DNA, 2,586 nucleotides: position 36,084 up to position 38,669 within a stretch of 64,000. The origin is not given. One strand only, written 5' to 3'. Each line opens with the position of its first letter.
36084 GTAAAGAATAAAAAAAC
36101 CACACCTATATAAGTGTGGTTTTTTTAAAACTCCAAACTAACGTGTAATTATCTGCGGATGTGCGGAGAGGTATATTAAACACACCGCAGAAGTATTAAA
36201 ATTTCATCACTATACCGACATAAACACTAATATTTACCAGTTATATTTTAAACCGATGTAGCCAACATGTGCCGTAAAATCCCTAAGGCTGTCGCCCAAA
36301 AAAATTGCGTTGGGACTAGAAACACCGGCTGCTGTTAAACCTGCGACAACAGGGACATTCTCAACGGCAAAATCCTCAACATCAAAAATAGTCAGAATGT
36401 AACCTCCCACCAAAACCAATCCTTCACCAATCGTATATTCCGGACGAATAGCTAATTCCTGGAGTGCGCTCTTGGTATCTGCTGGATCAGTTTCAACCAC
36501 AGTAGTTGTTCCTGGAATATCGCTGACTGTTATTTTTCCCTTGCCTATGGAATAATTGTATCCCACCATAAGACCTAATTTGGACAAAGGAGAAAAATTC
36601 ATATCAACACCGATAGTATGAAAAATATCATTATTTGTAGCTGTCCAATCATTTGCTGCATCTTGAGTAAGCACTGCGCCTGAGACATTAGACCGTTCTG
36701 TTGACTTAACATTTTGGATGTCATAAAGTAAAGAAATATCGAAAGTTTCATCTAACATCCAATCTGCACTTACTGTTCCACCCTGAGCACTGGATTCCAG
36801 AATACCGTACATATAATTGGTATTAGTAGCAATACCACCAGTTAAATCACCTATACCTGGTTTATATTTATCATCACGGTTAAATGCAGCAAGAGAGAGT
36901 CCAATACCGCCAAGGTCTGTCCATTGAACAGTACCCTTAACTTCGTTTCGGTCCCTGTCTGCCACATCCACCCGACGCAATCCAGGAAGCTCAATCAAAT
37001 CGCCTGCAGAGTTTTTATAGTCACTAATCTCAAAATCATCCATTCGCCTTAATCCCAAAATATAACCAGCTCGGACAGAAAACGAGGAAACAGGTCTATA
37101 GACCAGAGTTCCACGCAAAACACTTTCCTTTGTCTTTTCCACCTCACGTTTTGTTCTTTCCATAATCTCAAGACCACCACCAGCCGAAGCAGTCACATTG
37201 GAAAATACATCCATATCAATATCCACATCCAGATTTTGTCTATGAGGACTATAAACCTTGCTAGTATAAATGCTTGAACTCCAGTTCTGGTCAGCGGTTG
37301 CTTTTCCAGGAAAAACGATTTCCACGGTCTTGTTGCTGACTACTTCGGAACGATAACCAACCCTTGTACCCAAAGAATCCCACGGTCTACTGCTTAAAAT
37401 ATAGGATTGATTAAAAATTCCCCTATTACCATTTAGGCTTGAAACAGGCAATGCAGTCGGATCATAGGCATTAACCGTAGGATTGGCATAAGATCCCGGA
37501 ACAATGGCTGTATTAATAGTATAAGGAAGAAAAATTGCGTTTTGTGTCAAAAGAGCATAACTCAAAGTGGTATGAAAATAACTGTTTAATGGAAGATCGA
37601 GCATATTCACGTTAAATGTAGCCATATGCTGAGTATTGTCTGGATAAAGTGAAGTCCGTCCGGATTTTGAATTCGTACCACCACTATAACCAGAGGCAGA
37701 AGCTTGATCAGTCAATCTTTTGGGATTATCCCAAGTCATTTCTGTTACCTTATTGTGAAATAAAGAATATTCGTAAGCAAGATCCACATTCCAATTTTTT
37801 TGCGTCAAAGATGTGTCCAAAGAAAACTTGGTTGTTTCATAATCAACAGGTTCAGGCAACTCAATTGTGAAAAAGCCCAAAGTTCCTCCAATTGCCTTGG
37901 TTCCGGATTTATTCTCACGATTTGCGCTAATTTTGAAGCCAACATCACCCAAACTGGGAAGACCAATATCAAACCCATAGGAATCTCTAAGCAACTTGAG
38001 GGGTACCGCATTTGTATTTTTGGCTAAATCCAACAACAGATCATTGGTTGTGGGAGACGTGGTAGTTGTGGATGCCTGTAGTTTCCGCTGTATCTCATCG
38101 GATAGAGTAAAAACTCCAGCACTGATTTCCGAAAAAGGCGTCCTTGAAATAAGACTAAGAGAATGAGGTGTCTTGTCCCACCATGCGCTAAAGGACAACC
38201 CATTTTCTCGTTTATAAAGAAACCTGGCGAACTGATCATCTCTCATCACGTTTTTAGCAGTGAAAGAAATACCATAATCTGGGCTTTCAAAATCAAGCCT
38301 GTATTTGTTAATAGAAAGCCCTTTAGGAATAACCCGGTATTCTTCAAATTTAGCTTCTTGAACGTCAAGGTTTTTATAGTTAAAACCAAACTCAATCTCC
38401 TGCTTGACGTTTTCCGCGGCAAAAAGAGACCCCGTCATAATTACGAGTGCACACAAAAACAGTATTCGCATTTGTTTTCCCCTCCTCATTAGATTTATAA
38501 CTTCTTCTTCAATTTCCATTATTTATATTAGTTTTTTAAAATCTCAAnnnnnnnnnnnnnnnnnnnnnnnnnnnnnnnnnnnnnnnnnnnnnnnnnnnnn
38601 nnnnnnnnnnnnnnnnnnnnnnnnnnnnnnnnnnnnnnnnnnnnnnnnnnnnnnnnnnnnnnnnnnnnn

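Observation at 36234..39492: MtrAB/PioAB-type porin-cytochrome conduit: decaheme cytochrome plus 761-aa outer-membrane barrel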

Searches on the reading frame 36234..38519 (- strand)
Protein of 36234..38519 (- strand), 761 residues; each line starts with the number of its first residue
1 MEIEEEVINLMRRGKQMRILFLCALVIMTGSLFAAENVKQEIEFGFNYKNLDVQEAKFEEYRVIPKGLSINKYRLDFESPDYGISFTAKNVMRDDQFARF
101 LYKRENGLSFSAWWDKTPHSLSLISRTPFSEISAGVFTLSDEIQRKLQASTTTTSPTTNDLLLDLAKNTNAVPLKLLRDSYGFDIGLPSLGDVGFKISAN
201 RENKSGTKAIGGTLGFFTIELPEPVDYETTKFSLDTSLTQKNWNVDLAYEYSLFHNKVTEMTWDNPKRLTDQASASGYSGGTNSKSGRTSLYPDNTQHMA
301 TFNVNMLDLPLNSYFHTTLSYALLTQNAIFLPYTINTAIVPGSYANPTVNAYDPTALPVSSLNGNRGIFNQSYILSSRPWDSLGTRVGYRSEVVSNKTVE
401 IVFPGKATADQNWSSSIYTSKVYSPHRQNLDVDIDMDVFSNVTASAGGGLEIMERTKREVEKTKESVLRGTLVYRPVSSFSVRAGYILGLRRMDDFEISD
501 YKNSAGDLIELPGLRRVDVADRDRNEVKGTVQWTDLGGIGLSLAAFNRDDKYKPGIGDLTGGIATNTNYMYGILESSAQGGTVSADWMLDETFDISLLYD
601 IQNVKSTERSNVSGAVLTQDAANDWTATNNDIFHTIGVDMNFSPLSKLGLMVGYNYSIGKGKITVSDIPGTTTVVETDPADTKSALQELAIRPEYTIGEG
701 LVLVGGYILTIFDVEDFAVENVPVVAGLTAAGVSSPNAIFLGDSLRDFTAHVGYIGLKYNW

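Call 3: search_protein_families(library=ncbifam, proteins=[window:36234-38519:-], max_evalue=0.01)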
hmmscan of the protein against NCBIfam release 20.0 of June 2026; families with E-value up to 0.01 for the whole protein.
window:36234-38519:- (761 aa): 2 families
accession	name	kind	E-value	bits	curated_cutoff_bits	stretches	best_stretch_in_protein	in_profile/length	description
TIGR03509.1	OMP_MtrB_PioB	subfamily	5e-58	197.1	240.05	1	82-761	45-662/662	MtrB/PioB family decaheme-associated outer membrane protein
NF041027.1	GSU2204_Se_pt_1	equivalog_domain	1.7e-07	30.4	350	0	224-486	197-444/580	GSU2204 family CXXCH-containing (seleno)protein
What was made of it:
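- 36234..38519 (-): mtrB/mtoB/pioB-like 26-strand outer-membrane barrel. The ORF is 761 aa; the likely start is at 38471, giving 745 aa. TIGR03509, 197 bits, below cut-off 240 (call 3).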

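Call 4: search_protein_families(library=pfam, proteins=[window:36234-38519:-], max_evalue=0.01)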
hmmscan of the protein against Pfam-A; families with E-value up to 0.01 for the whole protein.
window:36234-38519:- (761 aa): 1 family
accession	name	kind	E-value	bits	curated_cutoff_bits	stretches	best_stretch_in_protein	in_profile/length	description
PF11854.14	MtrB_PioB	-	3.1e-73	247.9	23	1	76-761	27-635/635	Putative outer membrane beta-barrel porin, MtrB/PioB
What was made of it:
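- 36234..38519 (-): Pfam PF11854, 247.9 bits, full length (call 4).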

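Call 10: find_homologous_proteins(query=window:36234-38519:-, max_evalue=0.00001)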
Query window:36234-38519:- (761 aa): 36 proteins with E <= 0.00001 among 8000 candidates.
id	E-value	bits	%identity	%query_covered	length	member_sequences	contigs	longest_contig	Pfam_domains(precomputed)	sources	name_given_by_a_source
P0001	0.0e+0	1699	99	100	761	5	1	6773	PF11854.15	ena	-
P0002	2.1e-104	368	31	97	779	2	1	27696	PF11854.15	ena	-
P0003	6.6e-73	264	28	99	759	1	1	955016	PF13609.13,PF11854.15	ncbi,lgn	-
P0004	2.5e-70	256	28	95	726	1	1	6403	PF11854.15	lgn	-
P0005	3.1e-63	232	29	93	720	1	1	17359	PF11854.15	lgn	-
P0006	1.5e-58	217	27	93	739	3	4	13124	PF13609.13,PF11854.15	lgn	-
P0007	4.7e-54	202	29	96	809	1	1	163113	PF13609.13,PF11854.15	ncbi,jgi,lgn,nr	ncbi:MAG TPA: MtrB/PioB family outer membrane beta-barrel protein [Thermoanaerobaculia bacterium]|nr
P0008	4.5e-53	199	27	97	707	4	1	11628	PF11854.15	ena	-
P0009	4.1e-46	176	25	98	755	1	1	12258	PF11854.15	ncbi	-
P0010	2.5e-44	170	26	97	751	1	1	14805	PF11854.15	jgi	jgi:MtrB/PioB family decaheme-associated outer membrane protein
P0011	8.2e-42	161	24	93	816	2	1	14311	PF11854.15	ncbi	ncbi:MAG: hypothetical protein D6696_13165, partial [Acidobacteria bacterium]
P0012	5.3e-35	139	27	70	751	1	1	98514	PF11854.15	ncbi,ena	-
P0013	5.5e-35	139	30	58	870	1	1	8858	PF11854.15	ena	-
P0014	9.3e-35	138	28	58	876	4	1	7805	PF11854.15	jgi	jgi:MtrB/PioB family decaheme-associated outer membrane protein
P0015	3.2e-33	133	26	87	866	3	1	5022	PF11854.15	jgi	jgi:MtrB/PioB family decaheme-associated outer membrane protein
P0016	4.8e-33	132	26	87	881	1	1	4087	PF11854.15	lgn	-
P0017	2.3e-31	127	24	93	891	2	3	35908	PF11854.15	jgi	jgi:MtrB/PioB family decaheme-associated outer membrane protein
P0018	1.7e-30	124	24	93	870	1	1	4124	PF11854.15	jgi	jgi:Putative outer membrane beta-barrel porin, MtrB/PioB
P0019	2.4e-30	124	26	62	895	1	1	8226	PF11854.15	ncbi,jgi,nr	ncbi:MAG TPA: MtrB/PioB family outer membrane beta-barrel protein [Pyrinomonadaceae bacterium]|jgi:h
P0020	5.5e-29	119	23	100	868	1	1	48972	PF11854.15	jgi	-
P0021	3.8e-28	116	25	88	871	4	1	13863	PF11854.15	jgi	-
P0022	5.5e-27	112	24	87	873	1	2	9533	PF11854.15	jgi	jgi:MtrB/PioB family decaheme-associated outer membrane protein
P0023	3.0e-26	110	26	80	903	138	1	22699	PF11854.15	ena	-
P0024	3.9e-26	110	25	89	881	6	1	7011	PF11854.15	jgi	-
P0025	7.6e-26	109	26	95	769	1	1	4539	PF11854.15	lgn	-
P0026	2.0e-25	107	29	55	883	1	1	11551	PF11854.15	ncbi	ncbi:MAG: MtrB/PioB family outer membrane beta-barrel protein [Pyrinomonadaceae bacterium]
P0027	2.6e-25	107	24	90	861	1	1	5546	PF11854.15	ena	-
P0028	2.8e-25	107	24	95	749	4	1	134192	PF11854.15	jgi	jgi:MtrB/PioB family decaheme-associated outer membrane protein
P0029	6.7e-24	102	25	87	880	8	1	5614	PF11854.15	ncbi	-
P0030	8.7e-22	95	23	90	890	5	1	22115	PF11854.15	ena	-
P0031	7.2e-18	82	25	84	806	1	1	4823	PF11854.15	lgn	-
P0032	2.6e-16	77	24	89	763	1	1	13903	PF13505.13,PF11854.15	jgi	-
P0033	1.2e-15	75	24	93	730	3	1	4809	PF11854.15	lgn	-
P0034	1.0e-14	72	24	94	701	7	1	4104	PF13609.13,PF11854.15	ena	-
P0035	4.5e-11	60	23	70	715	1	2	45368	PF11854.15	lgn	-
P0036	8.8e-6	42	24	78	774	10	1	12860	PF11854.15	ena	-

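Call 11: find_encoding_contigs(protein=window:36234-38519:-, flank=10000, max_places=6)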
Protein window:36234-38519:- (761 aa): 3 contigs read that carry it; 2 places shown.
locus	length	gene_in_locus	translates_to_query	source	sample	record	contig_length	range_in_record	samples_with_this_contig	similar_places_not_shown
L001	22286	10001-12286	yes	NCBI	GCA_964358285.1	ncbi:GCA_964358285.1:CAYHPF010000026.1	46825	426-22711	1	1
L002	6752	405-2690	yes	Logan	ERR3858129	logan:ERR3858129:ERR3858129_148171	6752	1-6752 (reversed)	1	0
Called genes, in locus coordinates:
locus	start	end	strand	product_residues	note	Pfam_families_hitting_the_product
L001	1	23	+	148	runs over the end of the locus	?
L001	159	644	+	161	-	PF01842:ACT, PF22629:ACT_AHAS_ss, PF13710:ACT_5, PF10369:ALS_ss_C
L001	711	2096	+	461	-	PF00672:HAMP, PF00512:HisKA, PF02518:HATPase_c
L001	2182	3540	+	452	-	PF00072:Response_reg, PF00158:Sigma54_activat, PF14532:Sigma54_activ_2, PF07728:AAA_5, PF25601:AAA_lid_14, PF02954:HTH_8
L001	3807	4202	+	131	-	-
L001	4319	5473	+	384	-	-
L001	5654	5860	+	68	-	-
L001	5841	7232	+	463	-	PF00672:HAMP, PF00512:HisKA, PF02518:HATPase_c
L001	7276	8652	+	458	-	PF00072:Response_reg, PF00158:Sigma54_activat, PF14532:Sigma54_activ_2, PF00004:AAA (faint), PF25601:AAA_lid_14, PF02954:HTH_8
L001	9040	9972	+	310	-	PF14522:Cytochrome_C7 (faint), PF14537:Cytochrom_c3_2 (faint), PF22113:Mtrc-MtrF_II-IV_dom (faint), PF09699:Paired_CXXCH_1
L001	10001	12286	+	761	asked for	PF11854:MtrB_PioB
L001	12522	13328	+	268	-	PF01578:Cytochrom_C_asm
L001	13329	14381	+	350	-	PF05201:GlutR_N, PF01488:Shikimate_DH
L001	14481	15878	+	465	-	PF00515:TPR_1 (weak), PF01535:PPR (faint), PF07719:TPR_2 (faint), PF13041:PPR_2 (faint), PF13414:TPR_11, PF13432:TPR_16 (weak), PF14559:TPR_19, PF13432:TPR_16 (weak), +21 more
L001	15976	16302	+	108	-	PF00126:HTH_1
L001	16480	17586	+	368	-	PF07396:Porin_O_P (faint)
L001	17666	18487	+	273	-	PF12849:PBP_like_2, PF13531:SBP_bac_11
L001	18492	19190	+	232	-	PF00528:BPD_transp_1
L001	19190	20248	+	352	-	PF00005:ABC_tran, PF13304:AAA_21 (faint), PF03459:TOBE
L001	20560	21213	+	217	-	PF02811:PHP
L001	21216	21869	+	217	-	PF24575:TPR_Slam (faint), PF25062:ARM_TT21_N, PF13525:YfiO, PF13432:TPR_16 (weak), PF00515:TPR_1, PF07719:TPR_2, PF13424:TPR_12, PF13174:TPR_6 (weak), +7 more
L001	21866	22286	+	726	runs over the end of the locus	PF03065:Glyco_hydro_57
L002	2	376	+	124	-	?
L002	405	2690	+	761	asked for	PF11854:MtrB_PioB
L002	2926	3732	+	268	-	PF01578:Cytochrom_C_asm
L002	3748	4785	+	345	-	PF05201:GlutR_N, PF01488:Shikimate_DH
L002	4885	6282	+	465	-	PF00515:TPR_1 (weak), PF01535:PPR (faint), PF07719:TPR_2 (faint), PF13041:PPR_2 (faint), PF13414:TPR_11, PF13432:TPR_16 (weak), PF14559:TPR_19, PF13432:TPR_16 (weak), +21 more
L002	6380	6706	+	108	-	PF00126:HTH_1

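Call 12: list_cluster_members(proteins=[window:36234-38519:-, window:38548-39492:-, window:43047-44201:-, window:19597-20850:-, window:20855-21439:-, window:50202-51887:-, P0002, P0003])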
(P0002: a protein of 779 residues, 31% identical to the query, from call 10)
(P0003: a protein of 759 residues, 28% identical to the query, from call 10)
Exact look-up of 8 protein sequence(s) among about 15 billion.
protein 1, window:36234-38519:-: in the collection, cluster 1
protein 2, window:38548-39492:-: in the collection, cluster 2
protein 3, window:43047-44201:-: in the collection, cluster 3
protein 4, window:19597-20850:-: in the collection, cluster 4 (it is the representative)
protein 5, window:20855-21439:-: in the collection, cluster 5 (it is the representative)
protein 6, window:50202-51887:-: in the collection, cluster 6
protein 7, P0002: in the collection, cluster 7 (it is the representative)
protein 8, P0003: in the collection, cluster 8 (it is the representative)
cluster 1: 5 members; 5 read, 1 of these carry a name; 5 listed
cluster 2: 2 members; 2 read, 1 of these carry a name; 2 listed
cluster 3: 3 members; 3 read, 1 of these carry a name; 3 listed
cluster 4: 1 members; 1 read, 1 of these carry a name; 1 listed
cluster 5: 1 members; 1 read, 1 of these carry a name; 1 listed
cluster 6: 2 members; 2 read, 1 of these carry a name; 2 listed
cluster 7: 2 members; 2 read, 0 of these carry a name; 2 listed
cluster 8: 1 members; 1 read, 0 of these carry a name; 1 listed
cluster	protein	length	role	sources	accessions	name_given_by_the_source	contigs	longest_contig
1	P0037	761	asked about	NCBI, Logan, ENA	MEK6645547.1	MAG: MtrB/PioB family outer membrane beta-barrel protein [Candidatus Firestonebacteria ...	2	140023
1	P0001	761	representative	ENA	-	-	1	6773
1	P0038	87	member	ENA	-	-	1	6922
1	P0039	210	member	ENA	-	-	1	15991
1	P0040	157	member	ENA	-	-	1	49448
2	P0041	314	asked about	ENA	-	-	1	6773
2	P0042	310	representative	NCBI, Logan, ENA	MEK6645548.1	MAG: DmsE family decaheme c-type cytochrome [Candidatus Firestonebacteria bacterium]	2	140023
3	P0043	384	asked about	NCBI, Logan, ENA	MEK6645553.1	MAG: hypothetical protein AABY84_02630 [Candidatus Firestonebacteria bacterium]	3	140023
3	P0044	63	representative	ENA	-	-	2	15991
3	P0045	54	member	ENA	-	-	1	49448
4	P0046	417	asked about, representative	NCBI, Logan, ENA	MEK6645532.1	MAG: ATP-dependent Clp protease ATP-binding subunit ClpX [Candidatus Firestonebacteria ...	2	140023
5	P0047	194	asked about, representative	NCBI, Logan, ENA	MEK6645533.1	MAG: ATP-dependent Clp endopeptidase proteolytic subunit ClpP [Candidatus ...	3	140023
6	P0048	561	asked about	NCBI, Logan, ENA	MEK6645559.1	MAG: dihydroxy-acid dehydratase [Candidatus Firestonebacteria bacterium]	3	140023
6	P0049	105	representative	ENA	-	-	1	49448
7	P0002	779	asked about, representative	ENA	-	-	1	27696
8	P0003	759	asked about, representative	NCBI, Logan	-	-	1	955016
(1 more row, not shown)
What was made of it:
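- On MtrB/PioB outer-membrane barrel family: This marks a divergent member; PGAP nevertheless names it MtrB/PioB family (call 12).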

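Call 15: search_solved_structures(query=window:36234-38519:-, max_evalue=0.01, show_alignments=1)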
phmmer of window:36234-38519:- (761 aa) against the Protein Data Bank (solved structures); distinct sequences matched with E-value up to 0.01: 1.
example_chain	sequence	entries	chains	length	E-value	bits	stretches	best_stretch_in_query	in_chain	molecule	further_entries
6r2q_B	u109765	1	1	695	4.3e-07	31.7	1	127-278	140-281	Uncharacterized protein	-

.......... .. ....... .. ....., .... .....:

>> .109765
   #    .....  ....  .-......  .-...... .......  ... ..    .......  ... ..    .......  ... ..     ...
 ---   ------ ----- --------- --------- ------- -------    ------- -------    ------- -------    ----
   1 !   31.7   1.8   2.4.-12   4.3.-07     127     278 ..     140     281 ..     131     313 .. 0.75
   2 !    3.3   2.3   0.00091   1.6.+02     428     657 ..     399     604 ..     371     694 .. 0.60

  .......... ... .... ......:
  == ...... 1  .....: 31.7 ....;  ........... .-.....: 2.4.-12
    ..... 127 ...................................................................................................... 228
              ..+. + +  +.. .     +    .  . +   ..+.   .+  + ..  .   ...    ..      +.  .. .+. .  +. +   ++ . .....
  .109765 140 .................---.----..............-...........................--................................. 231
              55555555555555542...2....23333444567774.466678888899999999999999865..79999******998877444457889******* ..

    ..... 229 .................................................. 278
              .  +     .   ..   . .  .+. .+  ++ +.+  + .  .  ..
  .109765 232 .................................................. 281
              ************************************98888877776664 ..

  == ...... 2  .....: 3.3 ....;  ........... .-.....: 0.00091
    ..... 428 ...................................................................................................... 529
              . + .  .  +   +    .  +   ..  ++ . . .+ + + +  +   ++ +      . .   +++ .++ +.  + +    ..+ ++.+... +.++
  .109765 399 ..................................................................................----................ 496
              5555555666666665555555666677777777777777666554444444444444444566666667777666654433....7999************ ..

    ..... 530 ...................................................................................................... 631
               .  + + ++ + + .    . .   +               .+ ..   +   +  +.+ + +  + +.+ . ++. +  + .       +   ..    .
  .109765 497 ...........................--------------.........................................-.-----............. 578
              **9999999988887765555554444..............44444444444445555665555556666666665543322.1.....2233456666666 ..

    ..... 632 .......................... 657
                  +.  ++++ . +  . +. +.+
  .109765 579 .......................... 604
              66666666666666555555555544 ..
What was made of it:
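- By sequence it matches crystallised MtrB only weakly (E 4e-7, call 15).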

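Call 19: find_encoding_contigs(protein=P0002, flank=10000, max_places=2)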
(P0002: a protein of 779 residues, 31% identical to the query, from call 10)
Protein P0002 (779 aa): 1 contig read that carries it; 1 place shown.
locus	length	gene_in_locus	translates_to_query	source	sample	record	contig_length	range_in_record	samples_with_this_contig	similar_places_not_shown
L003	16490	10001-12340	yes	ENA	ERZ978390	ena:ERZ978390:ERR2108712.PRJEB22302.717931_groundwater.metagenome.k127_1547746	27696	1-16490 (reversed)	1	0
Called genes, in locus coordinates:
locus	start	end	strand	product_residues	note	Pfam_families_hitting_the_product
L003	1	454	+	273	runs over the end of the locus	PF10418:DHODB_Fe-S_bind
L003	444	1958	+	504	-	PF14691:Fer4_20, PF13738:Pyr_redox_3 (faint), PF01266:DAO (weak), PF01946:Thi4 (faint), PF07992:Pyr_redox_2, PF01593:Amino_oxidase (faint), PF13450:NAD_binding_8, PF00070:Pyr_redox (weak)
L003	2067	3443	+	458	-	PF14691:Fer4_20, PF00070:Pyr_redox (faint), PF07992:Pyr_redox_2, PF13738:Pyr_redox_3 (weak)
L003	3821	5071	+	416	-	PF04326:SLFN_AlbA_2, PF13749:HATPase_c_4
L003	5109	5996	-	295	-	PF00763:THF_DHG_CYH, PF02882:THF_DHG_CYH_C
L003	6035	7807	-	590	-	PF01268:FTHFS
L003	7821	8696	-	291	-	PF00291:PALP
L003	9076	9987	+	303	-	PF14537:Cytochrom_c3_2 (faint), PF22113:Mtrc-MtrF_II-IV_dom (faint), PF14522:Cytochrome_C7 (faint), PF13435:Cytochrome_C554 (faint), PF22678:Cytochrom_c_NrfB-like (weak), PF09699:Paired_CXXCH_1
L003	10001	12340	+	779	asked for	PF11854:MtrB_PioB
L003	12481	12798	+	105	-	PF04255:DUF433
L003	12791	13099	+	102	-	PF18480:DUF5615 (faint)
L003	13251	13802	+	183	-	PF08843:AbiEii (faint), PF14907:NTP_transf_5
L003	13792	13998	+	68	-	-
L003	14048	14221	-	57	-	-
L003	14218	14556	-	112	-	-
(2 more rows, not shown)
